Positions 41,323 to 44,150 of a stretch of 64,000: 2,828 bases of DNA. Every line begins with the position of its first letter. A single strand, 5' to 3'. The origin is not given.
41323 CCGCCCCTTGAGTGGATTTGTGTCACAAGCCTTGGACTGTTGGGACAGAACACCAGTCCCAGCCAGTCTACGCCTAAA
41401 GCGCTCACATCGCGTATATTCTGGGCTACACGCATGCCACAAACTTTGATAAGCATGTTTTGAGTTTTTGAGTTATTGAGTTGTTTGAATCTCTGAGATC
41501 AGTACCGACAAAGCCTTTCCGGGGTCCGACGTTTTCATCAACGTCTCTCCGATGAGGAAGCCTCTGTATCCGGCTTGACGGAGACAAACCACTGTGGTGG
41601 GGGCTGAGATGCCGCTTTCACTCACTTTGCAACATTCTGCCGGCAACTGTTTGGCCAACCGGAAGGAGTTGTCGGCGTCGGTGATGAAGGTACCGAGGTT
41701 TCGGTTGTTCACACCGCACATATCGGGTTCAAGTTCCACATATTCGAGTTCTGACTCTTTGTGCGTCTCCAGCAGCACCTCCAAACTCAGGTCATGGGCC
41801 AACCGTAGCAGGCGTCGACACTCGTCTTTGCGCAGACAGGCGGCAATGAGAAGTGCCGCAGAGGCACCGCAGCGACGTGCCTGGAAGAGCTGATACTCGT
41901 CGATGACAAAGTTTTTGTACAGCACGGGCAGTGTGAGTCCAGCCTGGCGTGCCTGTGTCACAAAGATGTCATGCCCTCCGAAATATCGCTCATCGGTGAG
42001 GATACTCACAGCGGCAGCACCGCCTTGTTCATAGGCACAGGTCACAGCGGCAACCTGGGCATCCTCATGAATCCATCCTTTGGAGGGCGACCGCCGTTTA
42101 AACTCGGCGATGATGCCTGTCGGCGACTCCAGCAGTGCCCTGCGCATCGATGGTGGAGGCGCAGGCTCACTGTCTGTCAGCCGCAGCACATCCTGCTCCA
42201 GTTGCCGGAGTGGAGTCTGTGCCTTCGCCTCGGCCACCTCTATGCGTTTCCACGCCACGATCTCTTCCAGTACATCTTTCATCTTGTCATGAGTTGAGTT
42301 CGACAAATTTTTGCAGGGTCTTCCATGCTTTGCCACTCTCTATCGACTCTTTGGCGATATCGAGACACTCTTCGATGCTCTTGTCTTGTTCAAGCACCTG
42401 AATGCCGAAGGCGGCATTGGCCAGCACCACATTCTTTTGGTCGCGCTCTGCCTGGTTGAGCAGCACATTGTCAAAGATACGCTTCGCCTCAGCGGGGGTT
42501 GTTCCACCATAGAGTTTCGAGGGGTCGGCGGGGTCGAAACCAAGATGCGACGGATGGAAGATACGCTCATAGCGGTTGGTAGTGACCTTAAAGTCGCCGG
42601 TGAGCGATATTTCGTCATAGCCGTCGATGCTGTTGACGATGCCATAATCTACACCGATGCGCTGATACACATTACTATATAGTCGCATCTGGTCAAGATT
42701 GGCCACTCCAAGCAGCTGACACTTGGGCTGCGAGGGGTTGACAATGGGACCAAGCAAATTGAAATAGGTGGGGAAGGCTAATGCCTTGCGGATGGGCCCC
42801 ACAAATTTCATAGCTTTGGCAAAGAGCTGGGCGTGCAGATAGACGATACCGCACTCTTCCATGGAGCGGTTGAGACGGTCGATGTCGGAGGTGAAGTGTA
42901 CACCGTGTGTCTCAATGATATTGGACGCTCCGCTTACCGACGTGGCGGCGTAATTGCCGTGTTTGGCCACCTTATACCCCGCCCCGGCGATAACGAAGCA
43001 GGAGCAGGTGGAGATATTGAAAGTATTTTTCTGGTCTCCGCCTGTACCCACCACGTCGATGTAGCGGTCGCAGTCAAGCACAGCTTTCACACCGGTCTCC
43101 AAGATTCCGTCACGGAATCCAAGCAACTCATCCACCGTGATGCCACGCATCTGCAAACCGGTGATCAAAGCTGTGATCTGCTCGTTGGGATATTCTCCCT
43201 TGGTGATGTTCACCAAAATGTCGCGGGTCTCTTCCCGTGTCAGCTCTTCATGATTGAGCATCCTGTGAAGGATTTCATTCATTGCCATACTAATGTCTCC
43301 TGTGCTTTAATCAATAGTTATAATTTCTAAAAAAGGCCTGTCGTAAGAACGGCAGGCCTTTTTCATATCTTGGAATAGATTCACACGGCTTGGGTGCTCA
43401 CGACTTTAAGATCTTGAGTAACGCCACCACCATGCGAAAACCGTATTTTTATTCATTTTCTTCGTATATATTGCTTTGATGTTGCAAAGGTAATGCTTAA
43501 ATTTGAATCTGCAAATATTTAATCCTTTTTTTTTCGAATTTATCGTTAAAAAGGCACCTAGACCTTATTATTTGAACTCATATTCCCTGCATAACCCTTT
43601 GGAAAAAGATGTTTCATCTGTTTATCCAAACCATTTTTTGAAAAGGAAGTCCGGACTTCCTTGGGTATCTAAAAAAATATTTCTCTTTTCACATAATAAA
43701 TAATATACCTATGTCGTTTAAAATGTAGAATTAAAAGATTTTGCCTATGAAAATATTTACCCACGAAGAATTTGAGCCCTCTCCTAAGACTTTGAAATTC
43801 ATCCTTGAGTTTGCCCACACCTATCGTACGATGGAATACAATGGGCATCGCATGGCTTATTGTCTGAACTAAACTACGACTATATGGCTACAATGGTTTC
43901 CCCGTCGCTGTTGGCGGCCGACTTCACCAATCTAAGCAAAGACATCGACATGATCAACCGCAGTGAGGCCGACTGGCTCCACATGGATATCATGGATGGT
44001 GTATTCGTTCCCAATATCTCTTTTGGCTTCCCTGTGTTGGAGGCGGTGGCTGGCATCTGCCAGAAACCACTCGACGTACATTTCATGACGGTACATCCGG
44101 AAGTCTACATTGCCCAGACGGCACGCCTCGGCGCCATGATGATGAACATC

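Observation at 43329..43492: Unannotated 16-codon Trp-Trp-Trp leader ORF plus terminator hairpin upstream of trpD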

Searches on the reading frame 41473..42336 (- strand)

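Call 3: search_protein_families(library=pfam, proteins=[window:41473-42336:-])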
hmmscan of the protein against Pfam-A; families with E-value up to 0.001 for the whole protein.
window:41473-42336:- (287 aa): 1 family
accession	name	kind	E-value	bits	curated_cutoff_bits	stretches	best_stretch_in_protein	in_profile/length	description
PF00218.27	IGPS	-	1.2e-66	225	27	1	23-276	1-251/254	Indole-3-glycerol phosphate synthase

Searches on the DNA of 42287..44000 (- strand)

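Call 4: search_rna_families(source=window, start=42800, end=44000, threshold=evalue, max_evalue=10, show_alignments=3)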
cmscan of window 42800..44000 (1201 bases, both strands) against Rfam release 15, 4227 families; matches with E-value up to 10: 8.
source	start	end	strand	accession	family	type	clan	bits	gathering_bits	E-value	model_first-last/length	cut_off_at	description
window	43351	43476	-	RF01692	Bacteroid-trp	Cis-reg; leader;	-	40.6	49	0.0055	1-131/131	no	Bacteroidete tryptophan peptide leader RNA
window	43305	43366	+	RF00506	Thr_leader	Cis-reg; leader;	-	27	55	0.013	1-118/118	no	Threonine operon leader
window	43327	43378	-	RF00506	Thr_leader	Cis-reg; leader;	-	25.7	55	0.027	1-118/118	no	Threonine operon leader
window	43620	43650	-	RF01370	CRISPR-DR57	Gene; CRISPR;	-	20.7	39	0.12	1-37/37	no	CRISPR RNA direct repeat element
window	43592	43704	-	RF02065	STnc340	Gene; sRNA;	-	20.6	80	4.1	1-130/130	no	Enterobacterial sRNA STnc340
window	43326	43494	-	RF00515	PyrR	Cis-reg;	-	19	54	8.8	1-115/115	no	PyrR binding site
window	43332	43418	-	RF02273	FsrA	Gene;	-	15.5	80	2.5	1-83/83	no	FsrA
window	43221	43363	+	RF04180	BTnc231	Gene; sRNA;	-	13.5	80.4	8.9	1-154/154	no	Bacteroides sRNA BTnc231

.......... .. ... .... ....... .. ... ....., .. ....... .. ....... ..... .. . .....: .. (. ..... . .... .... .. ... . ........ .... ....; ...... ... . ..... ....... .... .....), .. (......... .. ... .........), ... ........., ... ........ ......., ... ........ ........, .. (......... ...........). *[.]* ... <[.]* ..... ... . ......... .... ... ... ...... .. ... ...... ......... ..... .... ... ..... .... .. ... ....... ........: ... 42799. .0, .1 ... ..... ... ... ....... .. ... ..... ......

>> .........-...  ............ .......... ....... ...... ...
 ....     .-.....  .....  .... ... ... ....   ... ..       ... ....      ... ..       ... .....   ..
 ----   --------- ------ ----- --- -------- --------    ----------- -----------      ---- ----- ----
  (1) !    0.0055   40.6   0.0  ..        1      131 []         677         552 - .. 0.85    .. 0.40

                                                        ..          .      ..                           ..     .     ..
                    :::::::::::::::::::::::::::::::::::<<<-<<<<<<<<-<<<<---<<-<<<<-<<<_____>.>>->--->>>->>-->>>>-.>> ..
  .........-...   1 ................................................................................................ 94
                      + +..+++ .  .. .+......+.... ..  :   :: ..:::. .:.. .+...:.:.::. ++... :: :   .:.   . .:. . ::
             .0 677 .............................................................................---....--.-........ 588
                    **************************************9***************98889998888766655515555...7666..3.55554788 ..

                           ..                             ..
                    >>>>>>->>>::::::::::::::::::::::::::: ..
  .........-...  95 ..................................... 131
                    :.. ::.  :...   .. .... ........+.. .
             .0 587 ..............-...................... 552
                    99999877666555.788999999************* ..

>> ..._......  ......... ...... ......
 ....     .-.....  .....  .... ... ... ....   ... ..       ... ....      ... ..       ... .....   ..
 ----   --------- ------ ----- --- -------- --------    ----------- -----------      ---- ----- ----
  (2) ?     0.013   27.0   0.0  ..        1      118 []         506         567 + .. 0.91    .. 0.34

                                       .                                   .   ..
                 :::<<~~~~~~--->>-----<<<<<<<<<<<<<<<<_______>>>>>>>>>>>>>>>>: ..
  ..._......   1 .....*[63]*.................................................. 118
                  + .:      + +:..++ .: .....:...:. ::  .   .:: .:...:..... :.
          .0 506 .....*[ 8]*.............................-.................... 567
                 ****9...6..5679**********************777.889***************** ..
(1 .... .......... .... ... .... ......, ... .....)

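Call 36: search_rna_families(sources=[L001, L002, L003, L004, L006, L007, L009, L010, L013, L015, L011, L018, L024, L028, L034, L050, L062, L063, L067, L075], threshold=gathering)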
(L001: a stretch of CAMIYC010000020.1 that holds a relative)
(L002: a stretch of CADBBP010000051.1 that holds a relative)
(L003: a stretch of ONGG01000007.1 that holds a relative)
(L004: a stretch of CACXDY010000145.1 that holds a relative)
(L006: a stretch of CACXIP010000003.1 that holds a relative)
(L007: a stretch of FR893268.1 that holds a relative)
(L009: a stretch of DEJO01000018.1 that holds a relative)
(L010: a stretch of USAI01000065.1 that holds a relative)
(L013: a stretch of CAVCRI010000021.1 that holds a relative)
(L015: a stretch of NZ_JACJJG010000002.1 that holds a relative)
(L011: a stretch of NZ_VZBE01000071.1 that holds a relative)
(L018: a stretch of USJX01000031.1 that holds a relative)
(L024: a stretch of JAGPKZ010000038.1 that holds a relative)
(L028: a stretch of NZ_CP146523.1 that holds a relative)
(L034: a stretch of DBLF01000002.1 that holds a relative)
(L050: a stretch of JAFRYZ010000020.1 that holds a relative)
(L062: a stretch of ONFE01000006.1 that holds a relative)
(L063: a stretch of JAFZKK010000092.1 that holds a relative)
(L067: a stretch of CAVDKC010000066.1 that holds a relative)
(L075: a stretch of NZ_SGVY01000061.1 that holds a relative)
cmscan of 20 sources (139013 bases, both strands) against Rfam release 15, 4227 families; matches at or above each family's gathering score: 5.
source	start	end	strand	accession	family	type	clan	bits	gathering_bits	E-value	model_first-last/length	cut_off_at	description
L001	774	954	-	RF00174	Cobalamin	Cis-reg; riboswitch;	CL00101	90.2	31.5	1.2e-20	1-189/189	no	Cobalamin riboswitch aptamer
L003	755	942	-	RF00174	Cobalamin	Cis-reg; riboswitch;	CL00101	89.4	31.5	1.9e-20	1-189/189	no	Cobalamin riboswitch aptamer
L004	872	1057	-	RF00174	Cobalamin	Cis-reg; riboswitch;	CL00101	85.6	31.5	2.3e-19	1-189/189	no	Cobalamin riboswitch aptamer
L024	2804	2937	+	RF01692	Bacteroid-trp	Cis-reg; leader;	-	58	49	0.00041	1-131/131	no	Bacteroidete tryptophan peptide leader RNA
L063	2813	2933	+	RF01692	Bacteroid-trp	Cis-reg; leader;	-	56.6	49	0.00074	1-131/131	no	Bacteroidete tryptophan peptide leader RNA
